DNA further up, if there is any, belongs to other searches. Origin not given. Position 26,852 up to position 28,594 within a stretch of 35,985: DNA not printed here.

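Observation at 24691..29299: Orphan BCR/HAD-family ATP-driven radical enzyme module flanked by two different ATPases, with no cognate pathway genes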

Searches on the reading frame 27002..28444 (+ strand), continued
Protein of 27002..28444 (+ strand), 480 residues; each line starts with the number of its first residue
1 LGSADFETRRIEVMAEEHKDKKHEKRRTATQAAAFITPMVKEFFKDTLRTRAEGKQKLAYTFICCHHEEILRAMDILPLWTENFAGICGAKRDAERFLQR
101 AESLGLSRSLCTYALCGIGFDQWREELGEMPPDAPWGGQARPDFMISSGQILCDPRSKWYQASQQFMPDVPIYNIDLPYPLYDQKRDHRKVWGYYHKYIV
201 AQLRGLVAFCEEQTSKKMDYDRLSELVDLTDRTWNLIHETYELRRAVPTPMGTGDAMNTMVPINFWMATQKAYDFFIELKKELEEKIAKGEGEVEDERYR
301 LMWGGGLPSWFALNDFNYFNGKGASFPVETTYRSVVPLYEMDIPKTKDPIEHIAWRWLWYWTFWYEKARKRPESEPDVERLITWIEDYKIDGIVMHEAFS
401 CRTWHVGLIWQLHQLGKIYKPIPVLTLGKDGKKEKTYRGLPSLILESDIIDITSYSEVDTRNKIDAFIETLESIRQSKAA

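Call 69: fold_search(model_id=the predicted structure, library=pdb)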
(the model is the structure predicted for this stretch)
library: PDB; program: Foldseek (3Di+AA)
matches with E <= 10: 184; with E <= 0.001: 20
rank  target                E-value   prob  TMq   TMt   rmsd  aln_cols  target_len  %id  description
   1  8s02_A                3.6e-15  1.00  0.62  0.66   9.9       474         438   20  BzdNO-benzoyl-CoA complex (released 2025-03-05)
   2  8s2r_C                9.8e-15  1.00  0.62  0.67   8.5       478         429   19  BzdNO in partially coenzyme A - free state (released 2025-03-05)
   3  9g87_A                2.4e-14  1.00  0.65  0.69   9.5       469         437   22  3-methylbenzoyl-CoA reductase from Thauera chlorobenzoica (subunits MbdON ) (released 2026-02-04)
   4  8s02_C                2.5e-14  1.00  0.62  0.66   8.8       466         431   20  BzdNO-benzoyl-CoA complex (released 2025-03-05)
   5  9gai_A                2.7e-14  1.00  0.66  0.70   9.1       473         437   22  3-methylbenzoyl-CoA reductase from Thauera chlorobenzoica (MbdONPQ) (released 2026-02-18)
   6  9gai_E                5.9e-14  1.00  0.65  0.70   9.0       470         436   22  3-methylbenzoyl-CoA reductase from Thauera chlorobenzoica (MbdONPQ) (released 2026-02-18)
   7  3o3m_C                1.4e-13  1.00  0.60  0.69   6.1       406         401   19  (R)-2-Hydroxyisocaproyl-CoA Dehydratase (released 2011-03-16)
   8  3o3m_A                2.0e-13  1.00  0.61  0.70   6.1       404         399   19  (R)-2-Hydroxyisocaproyl-CoA Dehydratase (released 2011-03-16)
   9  3o3o_A                2.1e-13  1.00  0.59  0.68   6.3       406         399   19  (R)-2-hydroxyisocaproyl-CoA dehydratase in complex with (R)-2-hydroxyisocaproate (released 2011-03-16)
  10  7yzm_A                1.7e-12  1.00  0.56  0.62   5.5       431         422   19  MgADPNP-bound DCCP:DCCP-R complex (released 2022-12-28)
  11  6eno                  2.6e-12  1.00  0.56  0.61   5.9       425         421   19  Double cubane cluster oxidoreductase (released 2018-03-14)
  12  7yyl_A                4.3e-12  1.00  0.57  0.62   6.4       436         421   20  nucleotide-free DCCP:DCCP-R complex (released 2022-12-28)
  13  7yyl_D                5.3e-12  1.00  0.57  0.62   6.5       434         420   19  nucleotide-free DCCP:DCCP-R complex (released 2022-12-28)
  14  7yyl_B                1.8e-11  1.00  0.55  0.61   6.0       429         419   19  nucleotide-free DCCP:DCCP-R complex (released 2022-12-28)
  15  3o3n_B                7.0e-11  1.00  0.54  0.65   6.1       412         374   14  (R)-2-hydroxyisocaproyl-CoA dehydratase in complex with its substrate (R)-2-hydroxyisocaproyl-CoA (released 2011-03-16)
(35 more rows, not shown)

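Call 70: find_encoding_contigs(protein=P0161, flank=10000, max_places=1)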
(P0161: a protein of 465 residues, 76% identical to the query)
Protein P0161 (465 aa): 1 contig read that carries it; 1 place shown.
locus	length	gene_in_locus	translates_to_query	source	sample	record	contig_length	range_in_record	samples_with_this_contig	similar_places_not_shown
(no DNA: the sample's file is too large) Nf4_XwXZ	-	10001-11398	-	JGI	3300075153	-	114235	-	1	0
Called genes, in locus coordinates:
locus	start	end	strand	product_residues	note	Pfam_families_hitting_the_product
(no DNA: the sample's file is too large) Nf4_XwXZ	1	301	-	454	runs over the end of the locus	PF00069:Pkinase, PF07714:PK_Tyr_Ser-Thr, PF14531:Kinase-like, PF07603:Lcl_C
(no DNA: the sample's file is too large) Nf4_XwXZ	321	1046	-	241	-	PF00149:Metallophos, PF12850:Metallophos_2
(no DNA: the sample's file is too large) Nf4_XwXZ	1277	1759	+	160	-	PF00581:Rhodanese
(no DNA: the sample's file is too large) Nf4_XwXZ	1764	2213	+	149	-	PF07291:MauE, PF07681:DoxX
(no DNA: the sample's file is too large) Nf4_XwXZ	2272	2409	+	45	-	-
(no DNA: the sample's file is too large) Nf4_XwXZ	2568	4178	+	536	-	-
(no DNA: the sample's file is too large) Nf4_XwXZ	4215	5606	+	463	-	PF01565:FAD_binding_4, PF02913:FAD-oxidase_C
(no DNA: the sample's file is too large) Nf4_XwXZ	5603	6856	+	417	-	PF12838:Fer4_7 (weak), PF13183:Fer4_8, PF13237:Fer4_10 (weak), PF13534:Fer4_17 (weak), PF02754:CCG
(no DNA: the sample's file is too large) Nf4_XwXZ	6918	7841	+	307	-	PF00753:Lactamase_B, PF19583:ODP (weak), PF23023:Anti-Pycsar_Apyc1 (faint), PF12706:Lactamase_B_2 (weak)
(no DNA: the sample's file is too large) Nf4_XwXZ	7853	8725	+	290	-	PF01869:BcrAD_BadFG, PF02782:FGGY_C (weak)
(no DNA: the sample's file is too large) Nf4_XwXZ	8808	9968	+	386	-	PF06050:HGD-D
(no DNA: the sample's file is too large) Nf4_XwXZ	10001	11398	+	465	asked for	PF06050:HGD-D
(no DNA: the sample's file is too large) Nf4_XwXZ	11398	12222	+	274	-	PF01869:BcrAD_BadFG, PF22521:HypF_C_2 (weak)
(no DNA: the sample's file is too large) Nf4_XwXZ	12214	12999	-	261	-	PF06750:A24_N_bact, PF01478:Peptidase_A24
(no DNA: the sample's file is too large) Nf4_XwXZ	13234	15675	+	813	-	PF02190:LON_substr_bdg, PF00004:AAA, PF07728:AAA_5 (weak), PF22667:Lon_lid, PF05362:Lon_C, PF13541:ChlI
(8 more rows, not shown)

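Call 71: find_encoding_contigs(protein=P0216, flank=10000, max_places=1)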
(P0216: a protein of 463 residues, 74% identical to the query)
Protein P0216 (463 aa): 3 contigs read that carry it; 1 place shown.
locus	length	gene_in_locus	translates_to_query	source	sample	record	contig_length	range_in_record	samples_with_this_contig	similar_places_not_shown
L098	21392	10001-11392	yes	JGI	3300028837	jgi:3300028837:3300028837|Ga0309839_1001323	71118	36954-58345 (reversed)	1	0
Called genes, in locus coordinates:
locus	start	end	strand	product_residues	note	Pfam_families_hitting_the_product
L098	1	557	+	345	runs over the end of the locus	PF01145:Band_7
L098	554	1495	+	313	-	PF01145:Band_7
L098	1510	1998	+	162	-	PF01842:ACT (faint), PF22629:ACT_AHAS_ss (faint), PF19571:ACT_8 (weak)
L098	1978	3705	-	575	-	PF01368:DHH, PF02272:DHHA1, PF17768:RecJ_OB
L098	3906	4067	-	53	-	-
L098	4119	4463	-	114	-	PF01627:Hpt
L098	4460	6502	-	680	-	PF00072:Response_reg, PF23198:PDE8A_N (faint), PF24896:Receiver_CRE1 (faint), PF00512:HisKA, PF02518:HATPase_c, PF00072:Response_reg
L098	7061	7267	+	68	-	-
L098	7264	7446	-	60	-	-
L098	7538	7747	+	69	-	-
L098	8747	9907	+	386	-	PF06050:HGD-D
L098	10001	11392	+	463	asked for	PF06050:HGD-D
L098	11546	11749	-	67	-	PF20095:DUF6485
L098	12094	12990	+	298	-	PF13406:SLT_2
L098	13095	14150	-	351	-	PF01791:DeoC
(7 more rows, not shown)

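Call 72: find_encoding_contigs(protein=P0149, flank=10000, max_places=1)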
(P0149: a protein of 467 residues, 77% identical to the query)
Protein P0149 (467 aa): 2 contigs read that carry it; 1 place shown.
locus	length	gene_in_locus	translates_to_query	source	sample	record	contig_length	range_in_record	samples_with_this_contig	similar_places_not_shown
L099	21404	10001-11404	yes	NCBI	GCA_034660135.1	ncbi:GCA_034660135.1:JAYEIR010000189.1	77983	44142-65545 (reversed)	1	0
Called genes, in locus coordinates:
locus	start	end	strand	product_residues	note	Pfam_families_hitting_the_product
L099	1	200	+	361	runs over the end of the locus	PF03033:Glyco_transf_28, PF04101:Glyco_tran_28_C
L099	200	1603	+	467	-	PF01225:Mur_ligase, PF08245:Mur_ligase_M, PF02875:Mur_ligase_C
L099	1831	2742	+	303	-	PF01565:FAD_binding_4, PF02873:MurB_C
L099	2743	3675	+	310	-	PF08478:POTRA_1, PF03799:FtsQ_DivIB_C (faint)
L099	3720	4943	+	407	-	PF06277:EutA (faint), PF14450:FtsA, PF02491:SHS2_FTSA, PF06723:MreB_Mbl, PF14450:FtsA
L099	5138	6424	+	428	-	PF00091:Tubulin, PF12327:FtsZ_C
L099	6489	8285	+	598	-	PF19864:Radical_SAM_N2, PF04055:Radical_SAM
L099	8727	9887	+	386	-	PF06050:HGD-D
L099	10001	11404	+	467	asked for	PF06050:HGD-D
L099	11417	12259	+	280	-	PF01869:BcrAD_BadFG, PF02782:FGGY_C (weak)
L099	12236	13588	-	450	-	PF02878:PGM_PMM_I, PF02879:PGM_PMM_II, PF02880:PGM_PMM_III, PF00408:PGM_PMM_IV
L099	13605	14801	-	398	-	PF01960:ArgJ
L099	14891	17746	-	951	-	PF07517:SecA_DEAD, PF00270:DEAD (weak), PF01043:SecA_PP_bind, PF21090:P-loop_SecA, PF07516:SecA_SW, PF02810:SEC-C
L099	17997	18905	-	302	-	PF01551:Peptidase_M23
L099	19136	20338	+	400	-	PF00575:S1 (weak), PF21710:Spt6_S1 (faint), PF00575:S1, PF23459:S1_RRP5 (weak)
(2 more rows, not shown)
